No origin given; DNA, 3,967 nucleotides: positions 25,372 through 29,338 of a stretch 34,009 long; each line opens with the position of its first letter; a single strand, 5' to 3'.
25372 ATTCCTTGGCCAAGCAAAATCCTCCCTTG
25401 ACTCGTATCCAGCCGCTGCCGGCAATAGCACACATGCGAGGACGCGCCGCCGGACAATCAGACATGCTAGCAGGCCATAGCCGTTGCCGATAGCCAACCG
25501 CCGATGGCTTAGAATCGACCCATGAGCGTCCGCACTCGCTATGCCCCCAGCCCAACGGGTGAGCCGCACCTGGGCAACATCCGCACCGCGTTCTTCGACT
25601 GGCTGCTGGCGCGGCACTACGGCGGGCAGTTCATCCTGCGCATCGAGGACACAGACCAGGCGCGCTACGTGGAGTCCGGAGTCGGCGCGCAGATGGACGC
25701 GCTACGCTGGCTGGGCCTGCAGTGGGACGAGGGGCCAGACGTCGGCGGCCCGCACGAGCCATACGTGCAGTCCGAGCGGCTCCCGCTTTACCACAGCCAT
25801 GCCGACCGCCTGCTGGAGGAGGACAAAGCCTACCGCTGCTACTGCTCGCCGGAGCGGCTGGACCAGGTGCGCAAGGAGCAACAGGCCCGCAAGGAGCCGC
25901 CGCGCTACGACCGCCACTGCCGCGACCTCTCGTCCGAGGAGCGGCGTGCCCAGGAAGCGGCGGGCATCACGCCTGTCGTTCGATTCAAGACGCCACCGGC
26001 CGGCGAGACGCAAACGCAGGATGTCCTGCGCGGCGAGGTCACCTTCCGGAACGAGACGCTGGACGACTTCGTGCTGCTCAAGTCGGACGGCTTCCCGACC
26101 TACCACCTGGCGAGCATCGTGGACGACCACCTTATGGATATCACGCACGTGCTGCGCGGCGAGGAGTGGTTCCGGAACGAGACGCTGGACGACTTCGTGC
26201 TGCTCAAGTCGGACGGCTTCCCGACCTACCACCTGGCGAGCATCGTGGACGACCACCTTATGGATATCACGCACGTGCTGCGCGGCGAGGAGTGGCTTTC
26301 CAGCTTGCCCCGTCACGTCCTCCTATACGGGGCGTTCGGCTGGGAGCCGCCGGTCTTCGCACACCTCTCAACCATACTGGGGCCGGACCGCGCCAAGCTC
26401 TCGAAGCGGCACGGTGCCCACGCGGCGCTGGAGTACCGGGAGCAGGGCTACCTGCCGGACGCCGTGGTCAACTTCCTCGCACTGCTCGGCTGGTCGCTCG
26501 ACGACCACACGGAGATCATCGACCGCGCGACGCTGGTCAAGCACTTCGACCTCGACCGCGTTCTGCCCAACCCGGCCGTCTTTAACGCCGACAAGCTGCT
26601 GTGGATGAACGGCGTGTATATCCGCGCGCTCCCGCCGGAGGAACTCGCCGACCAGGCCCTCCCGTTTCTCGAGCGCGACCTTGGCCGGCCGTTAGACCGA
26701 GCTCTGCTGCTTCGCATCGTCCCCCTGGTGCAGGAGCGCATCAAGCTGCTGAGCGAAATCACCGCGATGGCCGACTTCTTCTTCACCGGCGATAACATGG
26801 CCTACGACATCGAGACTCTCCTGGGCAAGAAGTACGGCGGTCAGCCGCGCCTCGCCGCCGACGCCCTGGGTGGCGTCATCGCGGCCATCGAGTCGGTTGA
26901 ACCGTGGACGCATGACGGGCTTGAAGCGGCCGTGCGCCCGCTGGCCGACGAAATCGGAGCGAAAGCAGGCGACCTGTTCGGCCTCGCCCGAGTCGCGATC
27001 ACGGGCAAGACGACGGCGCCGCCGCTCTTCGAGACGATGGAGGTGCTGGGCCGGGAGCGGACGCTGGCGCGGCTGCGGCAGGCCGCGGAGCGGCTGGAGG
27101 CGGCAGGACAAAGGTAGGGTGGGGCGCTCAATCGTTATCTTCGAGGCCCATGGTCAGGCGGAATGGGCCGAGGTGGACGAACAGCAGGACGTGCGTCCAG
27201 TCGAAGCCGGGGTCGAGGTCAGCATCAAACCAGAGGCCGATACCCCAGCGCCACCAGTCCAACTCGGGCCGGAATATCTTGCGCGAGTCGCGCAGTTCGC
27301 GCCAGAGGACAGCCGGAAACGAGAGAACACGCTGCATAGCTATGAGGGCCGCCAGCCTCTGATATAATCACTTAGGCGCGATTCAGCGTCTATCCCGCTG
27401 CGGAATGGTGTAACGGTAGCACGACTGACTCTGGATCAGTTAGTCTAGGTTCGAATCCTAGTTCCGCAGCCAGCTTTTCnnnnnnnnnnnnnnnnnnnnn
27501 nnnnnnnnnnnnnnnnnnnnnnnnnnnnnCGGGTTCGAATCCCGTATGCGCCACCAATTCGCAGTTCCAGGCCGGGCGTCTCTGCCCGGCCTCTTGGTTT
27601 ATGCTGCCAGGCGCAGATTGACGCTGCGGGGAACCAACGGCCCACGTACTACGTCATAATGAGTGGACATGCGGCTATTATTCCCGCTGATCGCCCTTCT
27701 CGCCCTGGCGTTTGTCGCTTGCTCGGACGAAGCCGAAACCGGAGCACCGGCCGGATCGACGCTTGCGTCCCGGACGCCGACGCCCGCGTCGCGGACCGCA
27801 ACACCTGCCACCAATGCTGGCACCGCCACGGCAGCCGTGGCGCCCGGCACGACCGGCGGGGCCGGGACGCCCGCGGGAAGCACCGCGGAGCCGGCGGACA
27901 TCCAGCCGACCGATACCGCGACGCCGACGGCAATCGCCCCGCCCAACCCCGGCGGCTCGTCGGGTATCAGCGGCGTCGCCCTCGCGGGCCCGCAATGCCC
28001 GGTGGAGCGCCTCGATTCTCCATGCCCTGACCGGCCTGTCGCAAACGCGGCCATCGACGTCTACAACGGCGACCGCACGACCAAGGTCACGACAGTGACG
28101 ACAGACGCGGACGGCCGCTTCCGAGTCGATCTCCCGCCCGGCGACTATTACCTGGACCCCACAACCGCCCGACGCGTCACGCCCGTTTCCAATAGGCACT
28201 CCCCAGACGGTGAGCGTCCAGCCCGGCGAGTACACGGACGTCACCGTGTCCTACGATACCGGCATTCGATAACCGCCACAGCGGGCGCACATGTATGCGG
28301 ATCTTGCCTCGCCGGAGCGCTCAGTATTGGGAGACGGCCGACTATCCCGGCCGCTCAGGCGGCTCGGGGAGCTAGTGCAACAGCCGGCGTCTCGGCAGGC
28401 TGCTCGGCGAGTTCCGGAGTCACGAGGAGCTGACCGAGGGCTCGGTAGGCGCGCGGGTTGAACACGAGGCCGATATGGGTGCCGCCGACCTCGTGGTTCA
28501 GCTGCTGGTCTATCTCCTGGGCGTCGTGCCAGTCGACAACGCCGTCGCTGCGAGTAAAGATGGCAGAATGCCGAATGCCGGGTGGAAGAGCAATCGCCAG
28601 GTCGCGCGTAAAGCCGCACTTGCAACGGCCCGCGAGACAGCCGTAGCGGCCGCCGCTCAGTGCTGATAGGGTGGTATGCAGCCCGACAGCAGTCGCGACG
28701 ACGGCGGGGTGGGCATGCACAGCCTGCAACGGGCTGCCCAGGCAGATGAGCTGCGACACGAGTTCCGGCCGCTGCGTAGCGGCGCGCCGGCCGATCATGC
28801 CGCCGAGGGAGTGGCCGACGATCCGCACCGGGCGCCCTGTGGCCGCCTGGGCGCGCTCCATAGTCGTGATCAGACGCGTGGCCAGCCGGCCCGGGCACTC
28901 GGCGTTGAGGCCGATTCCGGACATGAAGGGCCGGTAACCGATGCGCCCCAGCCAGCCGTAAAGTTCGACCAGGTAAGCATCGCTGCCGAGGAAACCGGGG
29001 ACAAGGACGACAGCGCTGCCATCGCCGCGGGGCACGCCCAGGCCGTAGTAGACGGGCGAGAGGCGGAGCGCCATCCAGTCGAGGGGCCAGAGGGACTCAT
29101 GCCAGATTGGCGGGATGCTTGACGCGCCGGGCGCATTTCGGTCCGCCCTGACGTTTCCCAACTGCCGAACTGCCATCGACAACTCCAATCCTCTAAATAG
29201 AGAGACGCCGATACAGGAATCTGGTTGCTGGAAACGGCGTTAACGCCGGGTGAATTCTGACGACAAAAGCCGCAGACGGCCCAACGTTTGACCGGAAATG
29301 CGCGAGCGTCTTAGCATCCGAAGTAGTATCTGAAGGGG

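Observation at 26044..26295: Perfect 126-bp in-frame tandem duplication inside the catalytic core of the glutamyl-tRNA synthetase gene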

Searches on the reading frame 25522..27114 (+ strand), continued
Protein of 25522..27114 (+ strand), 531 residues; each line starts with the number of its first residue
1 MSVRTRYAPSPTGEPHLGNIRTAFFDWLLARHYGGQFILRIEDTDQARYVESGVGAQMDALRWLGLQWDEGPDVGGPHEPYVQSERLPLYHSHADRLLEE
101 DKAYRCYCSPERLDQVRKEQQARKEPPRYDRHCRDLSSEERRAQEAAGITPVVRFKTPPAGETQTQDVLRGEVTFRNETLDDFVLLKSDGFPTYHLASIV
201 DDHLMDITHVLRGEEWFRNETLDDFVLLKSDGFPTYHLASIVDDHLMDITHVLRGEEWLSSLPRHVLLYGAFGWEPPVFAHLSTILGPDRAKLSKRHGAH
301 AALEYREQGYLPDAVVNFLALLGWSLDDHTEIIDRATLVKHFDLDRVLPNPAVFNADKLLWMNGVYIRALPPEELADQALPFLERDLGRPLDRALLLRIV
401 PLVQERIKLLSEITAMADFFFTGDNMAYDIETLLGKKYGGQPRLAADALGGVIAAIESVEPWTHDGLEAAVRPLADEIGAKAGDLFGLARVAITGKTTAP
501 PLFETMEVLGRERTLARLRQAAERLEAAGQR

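Call 58: search_solved_structures(query=P0001, max_evalue=1e-115, show_alignments=3)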
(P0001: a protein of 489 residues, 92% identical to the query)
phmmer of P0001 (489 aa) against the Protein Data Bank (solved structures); distinct sequences matched with E-value up to 1e-115: 7.
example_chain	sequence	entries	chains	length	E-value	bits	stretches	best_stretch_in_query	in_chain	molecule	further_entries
4gri_A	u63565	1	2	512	5.6e-131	440.8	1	1-483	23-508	Glutamate--tRNA ligase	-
5tgt_A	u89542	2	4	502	2.1e-128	432.3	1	2-487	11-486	Glutamate--tRNA ligase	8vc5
1j09_A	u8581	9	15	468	4.6e-120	404.8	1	3-479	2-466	Glutamyl-tRNA synthetase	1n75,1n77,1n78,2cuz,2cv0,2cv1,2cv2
2o5r_A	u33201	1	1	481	2.7e-118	398.9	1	3-478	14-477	Glutamyl-tRNA synthetase 1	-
9ymm_A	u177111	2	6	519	5.4e-118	397.9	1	3-488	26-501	Glutamate--tRNA ligase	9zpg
9y81_A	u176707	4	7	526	8.9e-118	397.2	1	2-481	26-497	Glutamate--tRNA ligase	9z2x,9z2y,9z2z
1g59_A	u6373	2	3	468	4.9e-117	394.8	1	3-479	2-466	GLUTAMYL-TRNA SYNTHETASE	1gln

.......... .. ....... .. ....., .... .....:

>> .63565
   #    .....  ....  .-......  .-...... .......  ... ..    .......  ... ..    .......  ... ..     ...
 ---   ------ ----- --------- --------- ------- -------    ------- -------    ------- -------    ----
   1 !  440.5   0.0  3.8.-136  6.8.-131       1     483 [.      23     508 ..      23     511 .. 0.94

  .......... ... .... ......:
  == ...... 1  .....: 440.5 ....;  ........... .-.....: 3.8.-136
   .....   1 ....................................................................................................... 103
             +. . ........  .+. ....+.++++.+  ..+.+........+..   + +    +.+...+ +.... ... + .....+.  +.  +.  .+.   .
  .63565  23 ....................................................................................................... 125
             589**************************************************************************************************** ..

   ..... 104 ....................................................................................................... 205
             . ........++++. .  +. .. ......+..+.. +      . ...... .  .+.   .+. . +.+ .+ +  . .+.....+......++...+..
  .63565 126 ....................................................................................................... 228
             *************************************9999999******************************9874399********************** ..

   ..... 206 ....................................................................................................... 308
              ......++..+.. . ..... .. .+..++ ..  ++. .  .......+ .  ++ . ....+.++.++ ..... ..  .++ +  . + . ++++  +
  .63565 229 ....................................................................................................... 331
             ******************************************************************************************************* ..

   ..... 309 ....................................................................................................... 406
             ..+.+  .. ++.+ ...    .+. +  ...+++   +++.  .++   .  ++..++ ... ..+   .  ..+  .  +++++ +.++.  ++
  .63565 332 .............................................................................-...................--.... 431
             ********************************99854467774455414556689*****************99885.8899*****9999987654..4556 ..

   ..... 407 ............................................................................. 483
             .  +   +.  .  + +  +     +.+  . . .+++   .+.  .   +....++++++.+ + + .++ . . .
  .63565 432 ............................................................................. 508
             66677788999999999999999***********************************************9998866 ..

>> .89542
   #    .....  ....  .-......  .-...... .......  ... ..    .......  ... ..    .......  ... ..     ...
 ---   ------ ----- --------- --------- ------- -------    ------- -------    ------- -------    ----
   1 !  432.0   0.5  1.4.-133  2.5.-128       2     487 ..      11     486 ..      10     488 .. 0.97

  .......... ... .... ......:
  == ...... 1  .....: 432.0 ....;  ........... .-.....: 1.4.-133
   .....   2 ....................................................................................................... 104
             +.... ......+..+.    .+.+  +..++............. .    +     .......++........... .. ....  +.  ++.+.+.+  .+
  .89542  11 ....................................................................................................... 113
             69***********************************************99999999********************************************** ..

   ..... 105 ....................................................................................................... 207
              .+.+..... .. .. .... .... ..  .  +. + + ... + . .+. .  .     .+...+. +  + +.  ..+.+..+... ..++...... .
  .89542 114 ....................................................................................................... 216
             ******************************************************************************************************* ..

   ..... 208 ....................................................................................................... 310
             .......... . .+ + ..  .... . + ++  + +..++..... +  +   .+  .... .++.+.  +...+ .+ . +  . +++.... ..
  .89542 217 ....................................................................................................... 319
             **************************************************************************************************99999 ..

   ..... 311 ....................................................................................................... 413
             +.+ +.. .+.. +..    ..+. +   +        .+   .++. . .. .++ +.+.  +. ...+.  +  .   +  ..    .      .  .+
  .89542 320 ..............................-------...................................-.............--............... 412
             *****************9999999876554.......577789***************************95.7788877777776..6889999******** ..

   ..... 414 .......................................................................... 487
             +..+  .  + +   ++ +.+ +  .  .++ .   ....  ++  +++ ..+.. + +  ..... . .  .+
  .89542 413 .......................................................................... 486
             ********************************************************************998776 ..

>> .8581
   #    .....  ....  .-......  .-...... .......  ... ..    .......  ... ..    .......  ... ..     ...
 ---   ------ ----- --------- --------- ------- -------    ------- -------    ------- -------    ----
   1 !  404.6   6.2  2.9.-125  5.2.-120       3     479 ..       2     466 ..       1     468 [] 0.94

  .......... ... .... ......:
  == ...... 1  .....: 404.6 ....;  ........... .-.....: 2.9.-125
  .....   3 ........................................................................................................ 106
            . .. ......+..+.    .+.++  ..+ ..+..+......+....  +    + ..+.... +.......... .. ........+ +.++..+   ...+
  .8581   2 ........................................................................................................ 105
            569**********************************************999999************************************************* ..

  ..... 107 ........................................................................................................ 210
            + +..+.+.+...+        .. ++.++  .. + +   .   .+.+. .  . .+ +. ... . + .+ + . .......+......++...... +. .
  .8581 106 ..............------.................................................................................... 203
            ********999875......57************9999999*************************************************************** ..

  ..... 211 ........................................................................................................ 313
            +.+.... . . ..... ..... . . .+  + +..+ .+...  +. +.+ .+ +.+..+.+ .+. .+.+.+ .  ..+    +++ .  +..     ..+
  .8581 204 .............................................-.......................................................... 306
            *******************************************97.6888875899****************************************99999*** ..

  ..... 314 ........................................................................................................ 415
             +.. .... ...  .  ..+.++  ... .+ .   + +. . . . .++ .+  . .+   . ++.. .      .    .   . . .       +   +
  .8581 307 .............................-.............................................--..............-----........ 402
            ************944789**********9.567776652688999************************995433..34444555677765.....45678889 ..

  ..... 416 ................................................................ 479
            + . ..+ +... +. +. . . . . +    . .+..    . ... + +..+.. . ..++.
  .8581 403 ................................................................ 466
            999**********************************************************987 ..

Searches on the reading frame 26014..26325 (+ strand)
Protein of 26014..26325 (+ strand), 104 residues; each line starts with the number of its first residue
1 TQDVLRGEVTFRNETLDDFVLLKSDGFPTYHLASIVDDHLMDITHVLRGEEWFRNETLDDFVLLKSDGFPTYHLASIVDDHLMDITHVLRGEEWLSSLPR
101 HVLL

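Call 56: find_homologous_proteins(query=window:26014-26325:+, max_evalue=1e-10)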
Query window:26014-26325:+ (104 aa): 1072 proteins with E <= 1e-10 among 1707 candidates; the best 120 are listed.
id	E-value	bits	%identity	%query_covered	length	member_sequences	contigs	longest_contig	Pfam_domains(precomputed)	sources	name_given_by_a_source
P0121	2.9e-37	145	46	94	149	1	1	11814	PF00749.28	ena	-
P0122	8.1e-26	108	63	43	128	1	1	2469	PF00749.28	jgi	jgi:glutamyl-tRNA synthetase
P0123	2.6e-25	106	47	64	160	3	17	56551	PF00749.28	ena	-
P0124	9.2e-22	95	84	48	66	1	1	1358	PF00749.28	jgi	jgi:glutamyl-tRNA synthetase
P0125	1.1e-21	95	77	59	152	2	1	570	PF00749.28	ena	-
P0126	1.2e-21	95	69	59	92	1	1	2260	PF00749.28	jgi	-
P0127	2.7e-21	93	61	68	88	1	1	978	PF00749.28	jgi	jgi:glutamyl/glutaminyl-tRNA synthetase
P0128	3.5e-21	93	75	57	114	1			PF00749.28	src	-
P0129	3.9e-21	93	76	57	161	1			PF00749.28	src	-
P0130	4.4e-21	93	54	78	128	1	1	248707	PF00749.28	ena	-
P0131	1.1e-20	92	47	89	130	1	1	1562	PF00749.28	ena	-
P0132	1.1e-20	91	48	95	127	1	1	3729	PF00749.28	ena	-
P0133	1.2e-20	91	57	79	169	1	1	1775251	PF00749.28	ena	-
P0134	1.2e-20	91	68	57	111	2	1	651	PF00749.28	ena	-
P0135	1.8e-20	91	71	60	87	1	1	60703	PF00749.28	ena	-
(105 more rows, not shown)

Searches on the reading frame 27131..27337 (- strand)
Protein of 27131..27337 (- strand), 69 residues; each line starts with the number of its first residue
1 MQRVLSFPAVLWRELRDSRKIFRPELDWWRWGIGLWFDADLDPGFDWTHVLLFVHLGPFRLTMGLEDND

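Call 46: find_encoding_contigs(protein=window:27131-27337:-, flank=10000, max_places=10)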
Protein window:27131-27337:- (69 aa): 1 contig read that carries it; 1 place shown.
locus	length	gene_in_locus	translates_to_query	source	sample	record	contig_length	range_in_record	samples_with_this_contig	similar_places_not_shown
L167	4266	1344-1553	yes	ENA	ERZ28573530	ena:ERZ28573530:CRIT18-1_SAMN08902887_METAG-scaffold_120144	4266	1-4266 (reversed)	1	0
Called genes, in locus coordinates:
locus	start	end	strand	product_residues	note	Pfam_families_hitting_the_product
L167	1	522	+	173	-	?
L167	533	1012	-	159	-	PF00376:MerR, PF13411:MerR_1, PF13591:MerR_2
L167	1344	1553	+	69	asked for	-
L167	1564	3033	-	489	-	PF00749:tRNA-synt_1c, PF19269:Anticodon_2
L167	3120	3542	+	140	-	PF01494:FAD_binding_3 (weak)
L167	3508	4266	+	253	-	?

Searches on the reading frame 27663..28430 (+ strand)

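Call 50: search_protein_families(library=pfam, proteins=[window:27663-28430:+], max_evalue=0.001)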
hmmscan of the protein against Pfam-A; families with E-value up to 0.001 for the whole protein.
window:27663-28430:+ (256 aa): 2 families
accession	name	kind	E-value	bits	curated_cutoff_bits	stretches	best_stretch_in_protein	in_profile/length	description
PF13620.12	CarboxypepD_reg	-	6e-08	33.4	32.3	1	123-164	11-52/82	Carboxypeptidase regulatory-like domain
PF17802.7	SpaA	-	1.6e-05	25.4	23.1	1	125-169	15-61/91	Prealbumin-like fold domain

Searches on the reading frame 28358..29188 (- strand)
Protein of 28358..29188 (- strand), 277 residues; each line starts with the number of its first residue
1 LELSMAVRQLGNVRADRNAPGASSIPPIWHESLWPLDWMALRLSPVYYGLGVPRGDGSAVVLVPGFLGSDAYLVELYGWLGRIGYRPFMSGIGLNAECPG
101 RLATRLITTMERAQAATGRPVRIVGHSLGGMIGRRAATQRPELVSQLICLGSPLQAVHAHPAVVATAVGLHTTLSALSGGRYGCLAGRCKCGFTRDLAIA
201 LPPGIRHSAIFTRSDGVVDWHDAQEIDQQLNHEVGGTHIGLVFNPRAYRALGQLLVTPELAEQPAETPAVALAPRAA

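Call 50: search_protein_families(library=pfam, proteins=[window:28358-29188:-], max_evalue=0.001)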
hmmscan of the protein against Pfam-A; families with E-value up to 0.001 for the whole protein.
window:28358-29188:- (277 aa): 4 families
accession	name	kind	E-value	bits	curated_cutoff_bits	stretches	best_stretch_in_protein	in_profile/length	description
PF07819.20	PGAP1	-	9.2e-07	29.3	24.3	1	105-157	77-132/233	PGAP1-like alpha/beta domain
PF00561.26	Abhydrolase_1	-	3.1e-06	27.5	25.8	1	119-154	69-103/245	alpha/beta hydrolase fold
PF12146.15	Hydrolase_4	-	0.00016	21.5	27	1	114-159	71-116/239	Serine aminopeptidase, S33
PF02089.21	Palm_thioest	-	0.00056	20.1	26.8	1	116-164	70-120/254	Palmitoyl protein thioesterase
